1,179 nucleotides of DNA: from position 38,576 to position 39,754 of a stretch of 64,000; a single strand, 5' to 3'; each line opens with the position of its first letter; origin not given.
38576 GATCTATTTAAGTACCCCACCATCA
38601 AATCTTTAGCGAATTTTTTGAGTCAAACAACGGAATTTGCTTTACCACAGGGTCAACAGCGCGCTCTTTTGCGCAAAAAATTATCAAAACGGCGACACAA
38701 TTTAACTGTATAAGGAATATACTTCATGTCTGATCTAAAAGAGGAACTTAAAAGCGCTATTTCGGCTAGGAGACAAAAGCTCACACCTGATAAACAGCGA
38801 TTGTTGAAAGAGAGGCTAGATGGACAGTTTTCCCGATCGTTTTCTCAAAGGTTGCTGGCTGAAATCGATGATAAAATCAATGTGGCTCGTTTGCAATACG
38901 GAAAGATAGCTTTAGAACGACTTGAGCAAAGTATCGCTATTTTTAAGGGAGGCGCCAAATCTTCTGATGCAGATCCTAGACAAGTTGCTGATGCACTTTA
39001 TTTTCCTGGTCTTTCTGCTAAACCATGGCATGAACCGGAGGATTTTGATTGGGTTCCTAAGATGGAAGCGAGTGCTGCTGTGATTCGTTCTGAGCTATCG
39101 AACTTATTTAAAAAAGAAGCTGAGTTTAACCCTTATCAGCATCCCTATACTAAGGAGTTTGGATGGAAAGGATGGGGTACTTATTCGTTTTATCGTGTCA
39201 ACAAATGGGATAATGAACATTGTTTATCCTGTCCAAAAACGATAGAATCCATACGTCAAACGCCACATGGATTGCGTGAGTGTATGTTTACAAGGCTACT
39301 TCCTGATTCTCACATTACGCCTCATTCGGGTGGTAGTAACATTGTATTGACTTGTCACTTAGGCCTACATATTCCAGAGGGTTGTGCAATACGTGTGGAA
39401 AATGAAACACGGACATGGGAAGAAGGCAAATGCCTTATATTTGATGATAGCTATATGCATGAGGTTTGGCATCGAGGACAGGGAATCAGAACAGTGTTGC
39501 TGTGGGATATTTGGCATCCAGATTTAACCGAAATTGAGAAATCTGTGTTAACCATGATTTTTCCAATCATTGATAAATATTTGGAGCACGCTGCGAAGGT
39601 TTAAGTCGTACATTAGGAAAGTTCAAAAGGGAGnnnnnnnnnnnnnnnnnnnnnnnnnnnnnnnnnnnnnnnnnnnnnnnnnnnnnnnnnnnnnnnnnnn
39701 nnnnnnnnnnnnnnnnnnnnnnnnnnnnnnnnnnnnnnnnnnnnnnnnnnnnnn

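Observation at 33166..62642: A ~29-kb hybrid lipo-NRPS/PKS cluster with an aspartate-tailoring gene set and reductive release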

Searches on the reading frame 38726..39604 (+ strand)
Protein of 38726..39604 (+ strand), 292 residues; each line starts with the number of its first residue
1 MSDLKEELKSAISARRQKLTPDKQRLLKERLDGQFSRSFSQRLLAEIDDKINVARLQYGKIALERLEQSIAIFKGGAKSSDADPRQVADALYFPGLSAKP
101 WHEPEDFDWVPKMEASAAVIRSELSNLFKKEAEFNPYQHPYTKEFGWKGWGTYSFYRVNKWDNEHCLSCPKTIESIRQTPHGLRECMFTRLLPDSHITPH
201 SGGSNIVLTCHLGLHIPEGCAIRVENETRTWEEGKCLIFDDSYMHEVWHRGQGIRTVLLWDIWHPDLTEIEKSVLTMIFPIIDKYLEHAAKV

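Call 3: search_protein_families(library=pfam, proteins=[window:38726-39604:+])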
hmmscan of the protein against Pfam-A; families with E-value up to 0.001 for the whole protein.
window:38726-39604:+ (292 aa): 1 family
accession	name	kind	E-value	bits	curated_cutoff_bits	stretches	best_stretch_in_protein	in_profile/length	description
PF05118.21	Asp_Arg_Hydrox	-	2.4e-49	167.7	22.6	1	115-265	2-157/157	Aspartyl/Asparaginyl beta-hydroxylase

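Call 10: search_protein_families(library=ncbifam, proteins=[window:38726-39604:+])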
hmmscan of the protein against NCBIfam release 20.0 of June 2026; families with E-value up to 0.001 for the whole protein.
window:38726-39604:+ (292 aa): 2 families
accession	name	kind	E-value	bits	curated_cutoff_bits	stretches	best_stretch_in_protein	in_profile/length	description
NF052565.1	OrnLipAcylHsRhiz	equivalog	1.5e-27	96.4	450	1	98-265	41-213/259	ornithine lipid ester-linked acyl 2-hydroxylase OlsC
NF033391.2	lipid_A_LpxO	equivalog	2.6e-17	62.8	500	1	95-265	48-221/297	lipid A hydroxylase LpxO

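Call 21: find_homologous_proteins(query=window:38726-39604:+, max_evalue=1e-10)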
Query window:38726-39604:+ (292 aa): 76 proteins with E <= 1e-10 among 737 candidates.
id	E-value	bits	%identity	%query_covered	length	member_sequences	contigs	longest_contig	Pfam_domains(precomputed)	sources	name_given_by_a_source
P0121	1.1e-201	686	100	100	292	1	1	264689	PF05118.22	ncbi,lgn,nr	ncbi:MAG: aspartyl/asparaginyl beta-hydroxylase domain-containing protein [Gammaproteobacteria bacte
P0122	9.4e-165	565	82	100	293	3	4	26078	PF05118.22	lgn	-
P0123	1.1e-161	555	79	100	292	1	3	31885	PF05118.22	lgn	-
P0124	8.7e-146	503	73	100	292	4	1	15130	PF05118.22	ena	-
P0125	1.2e-144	499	71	100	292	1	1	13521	PF05118.22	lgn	-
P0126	1.7e-131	456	66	100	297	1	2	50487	PF05118.22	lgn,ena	-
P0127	2.0e-131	456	65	100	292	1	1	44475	PF05118.22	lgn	-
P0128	4.7e-129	448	63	100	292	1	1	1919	PF05118.22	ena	-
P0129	9.8e-129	447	63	100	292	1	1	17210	PF05118.22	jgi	jgi:aspartyl/asparaginyl beta-hydroxylase (cupin superfamily)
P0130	2.1e-126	439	62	100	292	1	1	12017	PF05118.22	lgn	-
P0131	2.7e-122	426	73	82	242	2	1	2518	PF05118.22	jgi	jgi:aspartyl/asparaginyl beta-hydroxylase (cupin superfamily)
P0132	1.6e-120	420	65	100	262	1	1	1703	PF05118.22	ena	-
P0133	4.6e-98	346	78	66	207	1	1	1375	PF05118.22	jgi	-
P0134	1.2e-81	292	53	79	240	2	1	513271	PF05118.22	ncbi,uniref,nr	ncbi:aspartyl/asparaginyl beta-hydroxylase domain-containing protein [Polyangium sp. 6x1]|uniref:asp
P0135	1.3e-80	289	51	77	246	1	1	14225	PF05118.22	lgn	-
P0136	2.8e-80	288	52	78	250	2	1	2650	PF05118.22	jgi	jgi:aspartyl/asparaginyl beta-hydroxylase (cupin superfamily)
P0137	5.4e-80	287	52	79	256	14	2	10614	PF05118.22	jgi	jgi:aspartyl/asparaginyl beta-hydroxylase (cupin superfamily)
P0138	1.1e-79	286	50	86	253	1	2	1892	PF05118.22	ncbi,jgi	jgi:aspartyl/asparaginyl beta-hydroxylase (cupin superfamily)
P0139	4.0e-78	281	50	82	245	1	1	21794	PF05118.22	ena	-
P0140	3.9e-76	274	47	92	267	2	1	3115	PF05118.22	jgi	jgi:aspartyl/asparaginyl beta-hydroxylase (cupin superfamily)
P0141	1.1e-73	266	47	84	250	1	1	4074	PF05118.22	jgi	jgi:aspartyl/asparaginyl beta-hydroxylase (cupin superfamily)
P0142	2.1e-72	262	48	76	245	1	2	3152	PF05118.22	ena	-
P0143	2.0e-70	255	47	84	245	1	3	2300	PF05118.22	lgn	-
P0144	3.1e-70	255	47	82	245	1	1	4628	PF05118.22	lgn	-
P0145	2.6e-66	242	44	79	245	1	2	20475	PF05118.22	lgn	-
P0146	1.3e-62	230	54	65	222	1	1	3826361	PF05118.22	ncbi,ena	-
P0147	7.6e-56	208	38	91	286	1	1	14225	PF05118.22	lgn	-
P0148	3.8e-48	182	39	90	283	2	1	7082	PF05118.22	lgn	-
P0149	5.3e-47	179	44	65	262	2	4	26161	PF05118.22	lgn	-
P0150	8.1e-46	175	38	83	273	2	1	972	PF05118.22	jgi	jgi:aspartate beta-hydroxylase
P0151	1.3e-44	171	43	65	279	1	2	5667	PF05118.22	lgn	-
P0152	3.1e-44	169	44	65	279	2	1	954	PF05118.22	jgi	jgi:aspartate beta-hydroxylase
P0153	3.4e-44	169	40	74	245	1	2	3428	PF05118.22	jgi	jgi:hypothetical protein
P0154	3.8e-44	169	45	64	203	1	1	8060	PF05118.22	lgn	-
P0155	3.4e-43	166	42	72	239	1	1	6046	PF05118.22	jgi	jgi:aspartyl/asparaginyl beta-hydroxylase (cupin superfamily)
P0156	3.6e-42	163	35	83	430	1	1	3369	PF14559.13,PF13371.13,PF05118.22,PF13428.13,PF07719.24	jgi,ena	-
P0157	4.9e-42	162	39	76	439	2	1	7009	PF13431.13,PF13176.13,PF13428.13,PF13374.13,PF07721.21,PF14559.13,PF00515.35,PF12895.14,PF13424.13,PF05118.22,PF13432.13,PF13181.13,PF07719.24,PF13174.13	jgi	jgi:aspartate beta-hydroxylase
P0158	5.4e-42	162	37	72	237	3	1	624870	PF05118.22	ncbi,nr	ncbi:hypothetical protein PINS_up005310 [Pythium insidiosum]|nr:hypothetical protein PINS_up005310 [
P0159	8.0e-42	161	34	85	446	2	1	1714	PF14559.13,PF23914.2,PF13414.13,PF00515.35,PF13424.13,PF05118.22,PF13432.13,PF13428.13,PF07719.24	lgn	-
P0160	8.0e-42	161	38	78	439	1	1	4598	PF13431.13,PF13414.13,PF13176.13,PF13428.13,PF13374.13,PF07721.21,PF14559.13,PF00515.35,PF12895.14,PF13424.13,PF05118.22,PF13432.13,PF13181.13,PF07719.24,PF13174.13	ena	-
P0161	2.3e-41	160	37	74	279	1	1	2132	PF05118.22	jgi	jgi:aspartyl/asparaginyl beta-hydroxylase (cupin superfamily)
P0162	2.5e-41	160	40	78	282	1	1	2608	PF05118.22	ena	-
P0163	1.4e-40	157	38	77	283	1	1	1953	PF05118.22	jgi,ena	-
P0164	3.3e-40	156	39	76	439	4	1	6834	PF13431.13,PF13414.13,PF13428.13,PF07721.21,PF14559.13,PF00515.35,PF12895.14,PF13424.13,PF05118.22,PF13432.13,PF13181.13,PF07719.24,PF13174.13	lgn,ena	-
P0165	7.1e-40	155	38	76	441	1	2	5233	PF07721.21,PF14559.13,PF13431.13,PF00515.35,PF13424.13,PF05118.22,PF13432.13,PF13428.13,PF13181.13,PF07719.24,PF13374.13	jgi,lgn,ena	-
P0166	9.1e-40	155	38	76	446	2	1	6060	PF14559.13,PF13431.13,PF13414.13,PF00515.35,PF13424.13,PF13176.13,PF05118.22,PF13432.13,PF13428.13,PF13181.13,PF07719.24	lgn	-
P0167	2.4e-39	153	34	89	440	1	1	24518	PF07721.21,PF14559.13,PF13431.13,PF13414.13,PF00515.35,PF13424.13,PF05118.22,PF13432.13,PF13428.13,PF13181.13,PF07719.24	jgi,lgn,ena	-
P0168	3.2e-39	153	38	76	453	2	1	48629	PF13431.13,PF13414.13,PF13176.13,PF13428.13,PF13374.13,PF07721.21,PF14559.13,PF00515.35,PF12895.14,PF13424.13,PF05118.22,PF13432.13,PF13181.13,PF07719.24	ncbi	ncbi:MAG TPA: aspartyl/asparaginyl beta-hydroxylase domain-containing protein [Gammaproteobacteria b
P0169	1.1e-38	151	36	86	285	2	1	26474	PF05118.22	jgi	jgi:aspartate beta-hydroxylase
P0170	4.4e-38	149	35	89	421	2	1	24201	PF07721.21,PF14559.13,PF13431.13,PF13414.13,PF00515.35,PF13424.13,PF05118.22,PF13432.13,PF13428.13,PF13181.13,PF07719.24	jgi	jgi:aspartate beta-hydroxylase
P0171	9.0e-38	148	37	87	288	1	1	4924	PF05118.22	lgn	-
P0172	1.3e-37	148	34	79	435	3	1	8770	PF14559.13,PF13431.13,PF25060.1,PF05118.22,PF13428.13,PF13181.13,PF07719.24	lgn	-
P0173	3.1e-37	146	32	82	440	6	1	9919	PF14559.13,PF23914.2,PF00515.35,PF05118.22,PF13432.13,PF13428.13,PF13181.13,PF07719.24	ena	-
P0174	3.2e-37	146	36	78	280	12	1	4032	PF05118.22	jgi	jgi:aspartate beta-hydroxylase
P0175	5.5e-37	146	33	86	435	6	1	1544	PF14559.13,PF13431.13,PF13371.13,PF00515.35,PF12895.14,PF05118.22,PF13432.13,PF13428.13,PF07719.24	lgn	-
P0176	1.1e-35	141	36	87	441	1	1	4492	PF07721.21,PF14559.13,PF13431.13,PF00515.35,PF13424.13,PF05118.22,PF13432.13,PF13428.13,PF13181.13,PF07719.24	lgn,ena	-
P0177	4.5e-33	133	43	56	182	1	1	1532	PF05118.22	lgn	-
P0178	5.3e-33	133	30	92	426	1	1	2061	PF05118.22,PF13432.13,PF07719.24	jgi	jgi:aspartate beta-hydroxylase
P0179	4.4e-30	123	33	93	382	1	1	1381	PF14559.13,PF05118.22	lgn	-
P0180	1.2e-28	118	31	78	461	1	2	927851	PF05118.22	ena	-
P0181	2.5e-28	117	36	63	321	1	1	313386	PF05118.22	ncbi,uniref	ncbi:aspartyl/asparaginyl beta-hydroxylase domain-containing protein [Nocardia sp. NPDC047038]|unire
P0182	5.3e-28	116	35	71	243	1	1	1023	PF05118.22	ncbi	-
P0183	3.3e-27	113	33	71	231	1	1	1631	PF05118.22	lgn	-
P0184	4.7e-27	113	34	67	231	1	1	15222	PF05118.22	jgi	-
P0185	7.8e-27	112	34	67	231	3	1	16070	PF05118.22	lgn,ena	-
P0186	6.1e-26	109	34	63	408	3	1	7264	PF05118.22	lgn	-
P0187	1.3e-25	108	34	59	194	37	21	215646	PF05118.22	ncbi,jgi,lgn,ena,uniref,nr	ncbi:aspartyl/asparaginyl beta-hydroxylase domain-containing protein [Shewanella sp. SR44-4]|jgi:asp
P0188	2.8e-25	107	34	75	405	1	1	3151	PF05118.22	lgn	-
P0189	3.3e-25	107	27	92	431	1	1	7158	PF14559.13,PF09976.16,PF05118.22,PF07719.24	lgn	-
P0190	3.4e-25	107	27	92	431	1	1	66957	PF09976.16,PF05118.22,PF13432.13,PF07719.24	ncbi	-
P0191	5.4e-25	106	46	38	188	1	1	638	PF05118.22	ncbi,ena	-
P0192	7.1e-25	106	38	58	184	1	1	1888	PF05118.22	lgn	-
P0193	1.4e-24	105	33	62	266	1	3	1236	PF05118.22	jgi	jgi:aspartate beta-hydroxylase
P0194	1.4e-23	102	37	56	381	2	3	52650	PF05118.22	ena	-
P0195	3.7e-23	100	33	68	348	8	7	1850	PF05118.22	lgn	-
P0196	4.1e-14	71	38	37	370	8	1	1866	PF05118.22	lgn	-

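Call 22: find_encoding_contigs(protein=P0123, flank=10000, max_places=1)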
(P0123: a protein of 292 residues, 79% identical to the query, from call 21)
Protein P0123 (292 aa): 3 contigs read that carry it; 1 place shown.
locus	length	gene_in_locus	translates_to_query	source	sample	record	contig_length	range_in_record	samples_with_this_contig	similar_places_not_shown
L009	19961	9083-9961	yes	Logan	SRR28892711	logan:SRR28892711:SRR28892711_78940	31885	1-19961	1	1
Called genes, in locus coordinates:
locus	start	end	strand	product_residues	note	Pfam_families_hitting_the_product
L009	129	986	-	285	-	PF13276:HTH_21 (weak), PF00665:rve, PF13683:rve_3, PF13333:rve_2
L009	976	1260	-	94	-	-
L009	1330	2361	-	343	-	PF02275:CBAH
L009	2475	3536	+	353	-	-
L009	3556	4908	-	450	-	PF01554:MatE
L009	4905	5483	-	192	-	PF00583:Acetyltransf_1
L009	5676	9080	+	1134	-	PF00668:Condensation, PF00501:AMP-binding, PF13193:AMP-binding_C, PF00550:PP-binding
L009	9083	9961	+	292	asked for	PF05118:Asp_Arg_Hydrox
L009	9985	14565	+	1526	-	PF00109:ketoacyl-synt, PF02801:Ketoacyl-synt_C, PF16197:KAsynt_C_assoc, PF22336:RhiE-like_linker, PF22621:CurL-like_PKS_C, PF00698:Acyl_transf_1, PF21394:Beta-ketacyl_N, PF00106:adh_short, +4 more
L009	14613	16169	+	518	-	PF13522:GATase_6, PF12481:DUF3700 (weak), PF13537:GATase_7, PF00733:Asn_synthase, PF06508:QueC (weak), PF00733:Asn_synthase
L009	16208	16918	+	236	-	PF01177:Asp_Glu_race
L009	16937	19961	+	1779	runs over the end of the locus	PF00501:AMP-binding, PF23024:AMP-dom_DIP2-like, PF00550:PP-binding (weak), PF23297:ACP_SdgA_C, PF00668:Condensation, PF00501:AMP-binding, PF13193:AMP-binding_C, PF00550:PP-binding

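Call 23: find_encoding_contigs(protein=P0127, flank=10000, max_places=1)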
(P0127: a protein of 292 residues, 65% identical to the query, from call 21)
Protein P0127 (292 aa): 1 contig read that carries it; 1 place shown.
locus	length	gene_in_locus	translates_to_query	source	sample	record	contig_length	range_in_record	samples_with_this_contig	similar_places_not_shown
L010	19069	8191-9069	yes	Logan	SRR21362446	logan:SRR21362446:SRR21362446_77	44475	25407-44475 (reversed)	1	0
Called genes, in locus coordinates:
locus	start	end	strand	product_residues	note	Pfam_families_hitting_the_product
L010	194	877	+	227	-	PF00106:adh_short, PF01370:Epimerase, PF08659:KR, PF13561:adh_short_C2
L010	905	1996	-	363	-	PF04632:FUSC, PF06081:ArAE_1 (weak), PF11744:ALMT, PF13515:FUSC_2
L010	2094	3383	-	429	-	PF00890:FAD_binding_2, PF01266:DAO, PF01593:Amino_oxidase, PF03486:HI0933_like (faint), PF07992:Pyr_redox_2 (weak), PF12831:FAD_oxidored (weak), PF13450:NAD_binding_8, PF13738:Pyr_redox_3 (faint)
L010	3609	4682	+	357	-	PF00144:Beta-lactamase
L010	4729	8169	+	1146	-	PF00668:Condensation, PF00501:AMP-binding, PF13193:AMP-binding_C, PF00550:PP-binding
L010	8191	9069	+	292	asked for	PF05118:Asp_Arg_Hydrox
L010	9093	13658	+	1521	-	PF00109:ketoacyl-synt, PF02801:Ketoacyl-synt_C, PF16197:KAsynt_C_assoc, PF22336:RhiE-like_linker, PF22621:CurL-like_PKS_C, PF00698:Acyl_transf_1, PF21394:Beta-ketacyl_N, PF08659:KR, +3 more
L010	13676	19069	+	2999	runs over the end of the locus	PF00668:Condensation, PF00501:AMP-binding, PF00296:Bac_luciferase, PF00501:AMP-binding, PF13193:AMP-binding_C, PF00550:PP-binding, PF00668:Condensation, PF00501:AMP-binding, +2 more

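Call 24: find_encoding_contigs(protein=P0126, flank=10000, max_places=1)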
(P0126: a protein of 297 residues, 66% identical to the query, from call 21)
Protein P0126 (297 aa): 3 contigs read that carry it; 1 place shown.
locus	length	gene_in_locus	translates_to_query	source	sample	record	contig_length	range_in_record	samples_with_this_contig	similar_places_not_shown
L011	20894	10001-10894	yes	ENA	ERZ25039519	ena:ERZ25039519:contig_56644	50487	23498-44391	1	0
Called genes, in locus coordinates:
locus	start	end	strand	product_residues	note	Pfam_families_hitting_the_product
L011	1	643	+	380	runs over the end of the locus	PF05932:CesT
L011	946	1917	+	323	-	-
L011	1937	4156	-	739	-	-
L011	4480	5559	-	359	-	PF00144:Beta-lactamase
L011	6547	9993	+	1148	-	PF00668:Condensation, PF00501:AMP-binding, PF13193:AMP-binding_C, PF00550:PP-binding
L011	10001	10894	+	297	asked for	PF05118:Asp_Arg_Hydrox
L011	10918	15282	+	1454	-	PF00109:ketoacyl-synt, PF02801:Ketoacyl-synt_C, PF16197:KAsynt_C_assoc, PF22336:RhiE-like_linker, PF22621:CurL-like_PKS_C, PF00698:Acyl_transf_1, PF21394:Beta-ketacyl_N, PF00106:adh_short, +4 more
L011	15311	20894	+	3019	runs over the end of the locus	PF00668:Condensation, PF00501:AMP-binding, PF00296:Bac_luciferase, PF00501:AMP-binding, PF13193:AMP-binding_C, PF00550:PP-binding, PF00668:Condensation, PF00501:AMP-binding, +2 more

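Call 29: find_related_loci(query=A1, collection=genome_contigs, flank=10000)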
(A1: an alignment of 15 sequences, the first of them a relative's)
Query A1 (292 aa) in genome_contigs; peptide patterns used: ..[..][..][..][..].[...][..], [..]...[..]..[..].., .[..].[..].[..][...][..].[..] (x = any residue, [..] = any of these).
67 stretches matched a pattern; 25 encode a relative of the query (tblastn E <= 1e-3); 24 distinct loci.
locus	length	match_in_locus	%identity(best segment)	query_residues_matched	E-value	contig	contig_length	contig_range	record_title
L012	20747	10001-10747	50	37-285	2e-84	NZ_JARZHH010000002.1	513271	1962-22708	Polyangium sp. 6x1 NODE_2_length_513271_cov_25.719182, whole genome shotgun sequence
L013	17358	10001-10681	51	57-284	9e-81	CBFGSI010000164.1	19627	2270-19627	MAG TPA_asm: uncultured Archangiaceae bacterium isolate SRR17295755_concoct_80 genome assembly, contig: ERZ23329302.1835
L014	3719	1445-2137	46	60-290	3e-77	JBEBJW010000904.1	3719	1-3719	MAG: Myxococcota bacterium isolate TF_7 NODE_9951_length_3719_cov_2.680387, whole genome shotgun sequence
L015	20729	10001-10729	46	44-286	7e-75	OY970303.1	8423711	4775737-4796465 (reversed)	MAG: uncultured Gemmatimonadales bacterium isolate MFD01275.bin.c.12 genome assembly, chromosome: 1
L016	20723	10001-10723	40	46-286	2e-69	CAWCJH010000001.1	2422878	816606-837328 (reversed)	MAG: Candidatus Eremiobacteraeota bacterium isolate MFD09603.bin.1.377 genome assembly, contig: contig_1566, whole genom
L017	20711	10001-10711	42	42-278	8e-68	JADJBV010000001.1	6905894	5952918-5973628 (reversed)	MAG: Deltaproteobacteria bacterium isolate Aved_18-Q3-R54-62_BAT3C.540 tig00000023-10-69002250, whole genome shotgun seq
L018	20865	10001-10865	48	5-291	4e-66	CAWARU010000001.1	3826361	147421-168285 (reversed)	MAG: uncultured Gammaproteobacteria bacterium isolate MFD02579.bin.2.49 genome assembly, contig: contig_8033, whole geno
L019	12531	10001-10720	38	58-285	8e-50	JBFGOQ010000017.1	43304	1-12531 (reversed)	MAG: Gammaproteobacteria bacterium isolate Mix_sand04.2021.02.D.21 k141_2421194_length_43304_cov_10.3111, whole genome s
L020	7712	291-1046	34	30-279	7e-43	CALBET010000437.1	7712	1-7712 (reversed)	MAG TPA_asm: uncultured Acidobacteria bacterium isolate ERR2206771_bin.47_CONCOCT_v1.1_MAG genome assembly, contig: ERZ8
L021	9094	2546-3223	37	56-281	9e-41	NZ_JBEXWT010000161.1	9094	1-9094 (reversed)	Kitasatospora sp. NPDC005856 NPDC005856_8_E8.ctg-0161, whole genome shotgun sequence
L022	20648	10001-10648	38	63-281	6e-40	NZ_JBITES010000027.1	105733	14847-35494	Streptomyces sp. NPDC051243 NPDC051243_55_B7.ctg-0027, whole genome shotgun sequence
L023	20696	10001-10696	36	37-281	1e-39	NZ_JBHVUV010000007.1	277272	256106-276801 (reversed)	Kitasatospora sp. NPDC058170 NPDC058170_T31_G1.ctg-0007, whole genome shotgun sequence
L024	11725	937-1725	33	23-284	3e-39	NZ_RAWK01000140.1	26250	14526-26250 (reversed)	Corallococcus aberystwythensis strain AB050A NODE_140_26250_cov_22.0031_ID_11719, whole genome shotgun sequence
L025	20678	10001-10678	37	56-281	6e-39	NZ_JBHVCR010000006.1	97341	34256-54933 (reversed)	Streptomyces sp. NPDC057426 NPDC057426_T20_D10.ctg-0006, whole genome shotgun sequence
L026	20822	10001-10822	34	11-281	1e-38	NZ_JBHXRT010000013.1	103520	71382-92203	Streptomyces sp. NPDC058661 NPDC058661_389_B1.ctg-0013, whole genome shotgun sequence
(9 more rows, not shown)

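Call 45: find_encoding_contigs(protein=P0124, flank=10000, max_places=2)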
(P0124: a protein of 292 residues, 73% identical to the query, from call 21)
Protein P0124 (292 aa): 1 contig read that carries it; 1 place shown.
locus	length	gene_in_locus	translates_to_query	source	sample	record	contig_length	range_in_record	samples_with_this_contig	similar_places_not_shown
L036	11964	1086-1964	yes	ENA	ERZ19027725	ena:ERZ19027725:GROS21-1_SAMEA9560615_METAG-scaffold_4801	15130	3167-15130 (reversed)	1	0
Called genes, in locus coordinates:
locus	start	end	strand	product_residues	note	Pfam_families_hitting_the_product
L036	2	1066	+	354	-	?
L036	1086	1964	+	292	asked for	PF05118:Asp_Arg_Hydrox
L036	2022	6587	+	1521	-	PF00109:ketoacyl-synt, PF02801:Ketoacyl-synt_C, PF16197:KAsynt_C_assoc, PF22336:RhiE-like_linker, PF22621:CurL-like_PKS_C, PF00698:Acyl_transf_1, PF21394:Beta-ketacyl_N, PF08659:KR, +4 more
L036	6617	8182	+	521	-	PF12481:DUF3700 (weak), PF13522:GATase_6, PF13537:GATase_7, PF00733:Asn_synthase, PF06508:QueC, PF00733:Asn_synthase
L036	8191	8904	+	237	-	PF01177:Asp_Glu_race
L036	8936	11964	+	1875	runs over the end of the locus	PF00501:AMP-binding, PF23024:AMP-dom_DIP2-like, PF23297:ACP_SdgA_C, PF00550:PP-binding, PF00668:Condensation, PF00501:AMP-binding, PF13193:AMP-binding_C, PF00550:PP-binding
